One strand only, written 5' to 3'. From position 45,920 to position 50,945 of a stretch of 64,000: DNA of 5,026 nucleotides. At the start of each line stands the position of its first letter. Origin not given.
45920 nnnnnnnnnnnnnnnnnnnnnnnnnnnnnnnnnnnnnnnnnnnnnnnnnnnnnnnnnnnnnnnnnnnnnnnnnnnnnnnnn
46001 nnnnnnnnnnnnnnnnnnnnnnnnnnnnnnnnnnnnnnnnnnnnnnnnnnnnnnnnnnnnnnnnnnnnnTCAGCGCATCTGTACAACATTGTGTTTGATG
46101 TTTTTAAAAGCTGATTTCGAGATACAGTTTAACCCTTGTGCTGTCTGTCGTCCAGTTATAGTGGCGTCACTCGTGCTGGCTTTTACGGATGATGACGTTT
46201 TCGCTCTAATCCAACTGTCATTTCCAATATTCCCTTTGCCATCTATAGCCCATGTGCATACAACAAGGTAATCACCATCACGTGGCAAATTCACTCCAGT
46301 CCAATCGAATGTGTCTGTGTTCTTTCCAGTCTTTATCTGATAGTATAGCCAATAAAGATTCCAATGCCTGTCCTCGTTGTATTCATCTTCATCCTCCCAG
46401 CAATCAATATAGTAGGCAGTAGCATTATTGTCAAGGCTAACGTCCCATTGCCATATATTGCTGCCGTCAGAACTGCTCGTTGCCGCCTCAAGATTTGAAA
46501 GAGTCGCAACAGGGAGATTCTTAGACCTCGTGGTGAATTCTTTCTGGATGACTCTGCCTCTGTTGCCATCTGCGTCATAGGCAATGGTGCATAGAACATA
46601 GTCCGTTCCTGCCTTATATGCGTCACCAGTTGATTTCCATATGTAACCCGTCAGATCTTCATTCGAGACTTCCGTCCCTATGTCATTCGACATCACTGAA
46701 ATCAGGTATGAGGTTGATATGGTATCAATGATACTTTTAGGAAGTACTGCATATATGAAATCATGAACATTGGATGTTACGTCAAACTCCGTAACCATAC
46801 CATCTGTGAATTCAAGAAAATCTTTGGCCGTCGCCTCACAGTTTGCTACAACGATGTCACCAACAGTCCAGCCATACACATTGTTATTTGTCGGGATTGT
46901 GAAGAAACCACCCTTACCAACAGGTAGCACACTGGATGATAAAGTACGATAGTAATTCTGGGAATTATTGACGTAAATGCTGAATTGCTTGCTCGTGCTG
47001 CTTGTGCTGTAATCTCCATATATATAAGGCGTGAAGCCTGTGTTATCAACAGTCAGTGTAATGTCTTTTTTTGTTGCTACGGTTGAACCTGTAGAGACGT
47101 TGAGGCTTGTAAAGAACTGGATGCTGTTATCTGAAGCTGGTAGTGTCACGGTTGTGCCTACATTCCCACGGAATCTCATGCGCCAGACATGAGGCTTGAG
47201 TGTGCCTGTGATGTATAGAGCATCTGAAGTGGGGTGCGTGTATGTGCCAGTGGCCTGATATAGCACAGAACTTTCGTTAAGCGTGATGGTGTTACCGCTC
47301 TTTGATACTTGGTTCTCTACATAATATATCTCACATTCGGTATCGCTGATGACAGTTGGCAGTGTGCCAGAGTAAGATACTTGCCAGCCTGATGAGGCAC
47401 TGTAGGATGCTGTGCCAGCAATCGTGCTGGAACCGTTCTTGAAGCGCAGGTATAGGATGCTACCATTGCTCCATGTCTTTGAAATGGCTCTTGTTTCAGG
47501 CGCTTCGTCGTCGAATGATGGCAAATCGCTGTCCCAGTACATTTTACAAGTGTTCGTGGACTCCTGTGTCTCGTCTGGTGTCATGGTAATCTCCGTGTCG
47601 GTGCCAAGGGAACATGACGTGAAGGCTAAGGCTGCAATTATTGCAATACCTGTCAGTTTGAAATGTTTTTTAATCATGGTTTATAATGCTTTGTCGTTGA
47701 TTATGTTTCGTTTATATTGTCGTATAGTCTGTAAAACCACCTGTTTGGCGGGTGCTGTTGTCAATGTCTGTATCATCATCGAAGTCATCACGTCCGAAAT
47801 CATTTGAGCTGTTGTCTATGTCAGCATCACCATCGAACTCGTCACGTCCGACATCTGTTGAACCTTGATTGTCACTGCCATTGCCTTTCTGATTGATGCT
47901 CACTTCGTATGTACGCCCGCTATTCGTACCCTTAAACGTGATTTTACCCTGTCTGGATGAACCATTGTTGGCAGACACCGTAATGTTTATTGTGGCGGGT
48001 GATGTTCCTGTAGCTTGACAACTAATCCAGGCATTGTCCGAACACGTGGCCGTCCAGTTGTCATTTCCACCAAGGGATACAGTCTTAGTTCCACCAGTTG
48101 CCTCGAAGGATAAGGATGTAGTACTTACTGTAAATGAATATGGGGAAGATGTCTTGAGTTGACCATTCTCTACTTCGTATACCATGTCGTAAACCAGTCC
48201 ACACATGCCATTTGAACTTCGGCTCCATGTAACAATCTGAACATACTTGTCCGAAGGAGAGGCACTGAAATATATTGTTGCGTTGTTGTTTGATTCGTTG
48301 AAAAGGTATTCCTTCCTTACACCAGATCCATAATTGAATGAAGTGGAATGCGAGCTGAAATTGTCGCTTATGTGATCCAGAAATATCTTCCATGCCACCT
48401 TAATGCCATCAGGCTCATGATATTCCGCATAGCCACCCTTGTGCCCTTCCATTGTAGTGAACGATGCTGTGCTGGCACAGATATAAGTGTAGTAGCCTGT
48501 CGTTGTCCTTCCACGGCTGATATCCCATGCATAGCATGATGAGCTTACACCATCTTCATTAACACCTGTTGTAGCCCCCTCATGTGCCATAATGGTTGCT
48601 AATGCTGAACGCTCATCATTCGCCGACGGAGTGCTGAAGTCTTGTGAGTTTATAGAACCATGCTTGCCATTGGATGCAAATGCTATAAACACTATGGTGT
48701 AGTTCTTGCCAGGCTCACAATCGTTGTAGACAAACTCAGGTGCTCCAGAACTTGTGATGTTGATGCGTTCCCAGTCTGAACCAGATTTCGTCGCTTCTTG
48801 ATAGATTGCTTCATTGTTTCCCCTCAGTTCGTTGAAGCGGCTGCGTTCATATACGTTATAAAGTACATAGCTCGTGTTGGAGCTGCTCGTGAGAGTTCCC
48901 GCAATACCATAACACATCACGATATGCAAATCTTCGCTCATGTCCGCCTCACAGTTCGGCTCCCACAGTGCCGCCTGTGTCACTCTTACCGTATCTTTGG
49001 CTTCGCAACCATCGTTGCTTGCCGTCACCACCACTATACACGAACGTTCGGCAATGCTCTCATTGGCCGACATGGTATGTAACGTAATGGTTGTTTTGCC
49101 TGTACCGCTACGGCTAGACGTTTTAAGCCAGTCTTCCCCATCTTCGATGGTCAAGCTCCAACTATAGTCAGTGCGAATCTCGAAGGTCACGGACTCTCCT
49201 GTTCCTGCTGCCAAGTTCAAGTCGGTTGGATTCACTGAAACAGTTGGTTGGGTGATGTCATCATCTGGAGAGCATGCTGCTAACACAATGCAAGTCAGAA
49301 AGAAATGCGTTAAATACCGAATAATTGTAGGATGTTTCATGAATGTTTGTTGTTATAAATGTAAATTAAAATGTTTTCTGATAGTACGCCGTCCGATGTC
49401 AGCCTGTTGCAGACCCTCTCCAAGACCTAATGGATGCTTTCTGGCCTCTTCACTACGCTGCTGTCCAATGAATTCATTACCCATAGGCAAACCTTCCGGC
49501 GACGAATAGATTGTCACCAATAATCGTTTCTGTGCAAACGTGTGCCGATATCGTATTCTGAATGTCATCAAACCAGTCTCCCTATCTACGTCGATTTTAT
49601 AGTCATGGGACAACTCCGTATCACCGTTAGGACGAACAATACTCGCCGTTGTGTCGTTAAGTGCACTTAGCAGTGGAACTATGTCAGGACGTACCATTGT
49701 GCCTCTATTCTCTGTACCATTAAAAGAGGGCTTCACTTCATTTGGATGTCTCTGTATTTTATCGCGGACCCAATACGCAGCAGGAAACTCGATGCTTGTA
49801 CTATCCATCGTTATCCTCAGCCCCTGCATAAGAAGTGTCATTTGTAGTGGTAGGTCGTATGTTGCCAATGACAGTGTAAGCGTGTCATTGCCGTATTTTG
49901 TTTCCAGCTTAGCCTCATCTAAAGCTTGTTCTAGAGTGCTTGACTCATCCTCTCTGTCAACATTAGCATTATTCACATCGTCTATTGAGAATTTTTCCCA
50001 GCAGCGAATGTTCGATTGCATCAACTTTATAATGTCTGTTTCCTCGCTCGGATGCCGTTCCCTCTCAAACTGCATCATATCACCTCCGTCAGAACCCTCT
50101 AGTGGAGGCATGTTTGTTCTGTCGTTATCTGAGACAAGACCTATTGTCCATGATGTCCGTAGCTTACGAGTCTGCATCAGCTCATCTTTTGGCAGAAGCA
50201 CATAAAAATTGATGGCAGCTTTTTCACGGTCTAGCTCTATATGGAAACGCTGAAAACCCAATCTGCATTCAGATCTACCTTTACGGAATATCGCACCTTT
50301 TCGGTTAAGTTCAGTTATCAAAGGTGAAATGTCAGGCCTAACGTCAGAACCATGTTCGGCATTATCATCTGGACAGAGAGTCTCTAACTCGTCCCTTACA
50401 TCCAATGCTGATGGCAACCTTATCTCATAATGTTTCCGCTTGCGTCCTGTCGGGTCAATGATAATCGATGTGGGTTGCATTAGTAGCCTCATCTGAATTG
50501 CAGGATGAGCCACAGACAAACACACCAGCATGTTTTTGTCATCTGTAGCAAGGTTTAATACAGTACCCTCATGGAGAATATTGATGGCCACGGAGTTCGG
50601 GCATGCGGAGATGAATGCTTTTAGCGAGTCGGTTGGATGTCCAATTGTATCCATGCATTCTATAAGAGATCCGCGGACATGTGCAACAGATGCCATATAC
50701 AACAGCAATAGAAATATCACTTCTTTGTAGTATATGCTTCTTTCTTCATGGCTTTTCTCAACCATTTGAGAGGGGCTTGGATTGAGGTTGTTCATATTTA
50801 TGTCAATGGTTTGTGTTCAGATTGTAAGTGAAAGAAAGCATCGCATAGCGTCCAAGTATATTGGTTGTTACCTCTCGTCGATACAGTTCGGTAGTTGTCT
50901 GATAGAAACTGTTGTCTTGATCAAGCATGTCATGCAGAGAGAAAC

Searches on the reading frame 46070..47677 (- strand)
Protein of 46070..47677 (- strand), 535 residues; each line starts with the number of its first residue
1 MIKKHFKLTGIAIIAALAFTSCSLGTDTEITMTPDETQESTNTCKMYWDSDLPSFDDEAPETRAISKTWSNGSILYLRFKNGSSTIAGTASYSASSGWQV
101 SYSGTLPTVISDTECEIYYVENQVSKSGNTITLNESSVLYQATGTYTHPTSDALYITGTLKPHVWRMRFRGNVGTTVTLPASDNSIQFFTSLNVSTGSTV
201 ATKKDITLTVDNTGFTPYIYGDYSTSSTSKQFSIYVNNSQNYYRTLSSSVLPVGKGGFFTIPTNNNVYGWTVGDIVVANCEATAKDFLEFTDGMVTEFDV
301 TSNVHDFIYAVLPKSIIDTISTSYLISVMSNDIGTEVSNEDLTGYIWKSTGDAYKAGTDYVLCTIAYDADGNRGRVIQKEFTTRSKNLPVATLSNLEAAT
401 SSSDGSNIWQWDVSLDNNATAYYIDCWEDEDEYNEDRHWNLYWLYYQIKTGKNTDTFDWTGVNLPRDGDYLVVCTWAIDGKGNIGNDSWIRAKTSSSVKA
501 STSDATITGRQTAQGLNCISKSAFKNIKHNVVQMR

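Call 26: search_protein_families(library=pfam, proteins=[window:46070-47677:-], max_evalue=0.001)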
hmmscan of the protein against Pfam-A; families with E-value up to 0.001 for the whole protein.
window:46070-47677:- (535 aa): 0 families

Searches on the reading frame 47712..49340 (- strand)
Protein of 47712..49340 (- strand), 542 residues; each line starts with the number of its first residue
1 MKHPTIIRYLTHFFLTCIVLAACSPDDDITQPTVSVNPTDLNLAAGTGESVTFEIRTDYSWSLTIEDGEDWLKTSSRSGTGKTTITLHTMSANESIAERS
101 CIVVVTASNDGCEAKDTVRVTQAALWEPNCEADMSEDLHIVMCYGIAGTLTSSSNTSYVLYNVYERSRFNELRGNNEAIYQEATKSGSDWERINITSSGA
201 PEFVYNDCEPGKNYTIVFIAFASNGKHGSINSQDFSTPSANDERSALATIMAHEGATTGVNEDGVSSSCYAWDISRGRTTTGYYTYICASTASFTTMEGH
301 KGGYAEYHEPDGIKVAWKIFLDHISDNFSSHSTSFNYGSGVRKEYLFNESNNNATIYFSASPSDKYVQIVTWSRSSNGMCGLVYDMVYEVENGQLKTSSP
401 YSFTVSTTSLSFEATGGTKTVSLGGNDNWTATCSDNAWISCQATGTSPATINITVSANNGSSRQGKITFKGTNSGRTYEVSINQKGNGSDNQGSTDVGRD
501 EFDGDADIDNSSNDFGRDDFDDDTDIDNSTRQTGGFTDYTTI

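Call 3: search_protein_families(library=pfam, proteins=[window:47712-49340:-], max_evalue=0.01)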
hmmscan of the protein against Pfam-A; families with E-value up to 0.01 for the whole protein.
window:47712-49340:- (542 aa): 1 family
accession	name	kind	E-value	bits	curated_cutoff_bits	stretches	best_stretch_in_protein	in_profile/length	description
PF13004.13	BACON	-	5.5e-14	52.3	25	2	428-485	2-61/61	Putative binding domain, N-terminal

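Call 4: search_protein_families(library=ncbifam, proteins=[window:47712-49340:-], max_evalue=0.01)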
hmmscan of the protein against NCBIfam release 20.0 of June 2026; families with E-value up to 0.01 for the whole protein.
window:47712-49340:- (542 aa): 0 families

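Call 18: search_protein_families(library=pfam, proteins=[window:47712-49340:-], max_evalue=10)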
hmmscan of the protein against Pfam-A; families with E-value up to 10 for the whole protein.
window:47712-49340:- (542 aa): 2 families
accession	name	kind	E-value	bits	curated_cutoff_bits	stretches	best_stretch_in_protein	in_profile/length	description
PF13004.13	BACON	-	5.5e-14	52.3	25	2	428-485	2-61/61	Putative binding domain, N-terminal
PF10599.14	Nup_retrotrp_bd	-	5.8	8.1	25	0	407-464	28-74/86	Retro-transposon transporting motif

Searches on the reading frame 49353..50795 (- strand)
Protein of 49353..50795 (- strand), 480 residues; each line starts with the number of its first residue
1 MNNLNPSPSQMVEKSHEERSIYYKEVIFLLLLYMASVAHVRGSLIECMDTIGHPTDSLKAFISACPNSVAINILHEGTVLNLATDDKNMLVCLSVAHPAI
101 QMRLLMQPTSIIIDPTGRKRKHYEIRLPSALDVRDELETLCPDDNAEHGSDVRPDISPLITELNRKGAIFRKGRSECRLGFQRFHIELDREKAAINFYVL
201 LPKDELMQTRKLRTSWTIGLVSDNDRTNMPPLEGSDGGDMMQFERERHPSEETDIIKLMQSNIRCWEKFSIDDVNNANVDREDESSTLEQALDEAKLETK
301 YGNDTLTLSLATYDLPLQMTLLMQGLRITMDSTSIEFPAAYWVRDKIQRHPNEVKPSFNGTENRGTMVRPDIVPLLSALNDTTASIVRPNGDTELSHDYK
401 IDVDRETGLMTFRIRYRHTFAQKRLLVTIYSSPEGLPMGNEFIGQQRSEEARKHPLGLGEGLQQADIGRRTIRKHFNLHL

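Call 3: search_protein_families(library=pfam, proteins=[window:49353-50795:-], max_evalue=0.01)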
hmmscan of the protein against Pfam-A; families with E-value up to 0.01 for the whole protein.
window:49353-50795:- (480 aa): 0 families

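Call 4: search_protein_families(library=ncbifam, proteins=[window:49353-50795:-], max_evalue=0.01)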
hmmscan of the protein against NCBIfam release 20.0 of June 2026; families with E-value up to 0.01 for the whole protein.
window:49353-50795:- (480 aa): 0 families

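Call 18: search_protein_families(library=pfam, proteins=[window:49353-50795:-], max_evalue=10)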
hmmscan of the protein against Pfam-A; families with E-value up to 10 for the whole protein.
window:49353-50795:- (480 aa): 0 families

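Call 110: search_solved_structures(query=window:49353-50795:-, max_evalue=1)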
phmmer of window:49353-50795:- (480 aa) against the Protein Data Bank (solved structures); distinct sequences matched with E-value up to 1: 0.
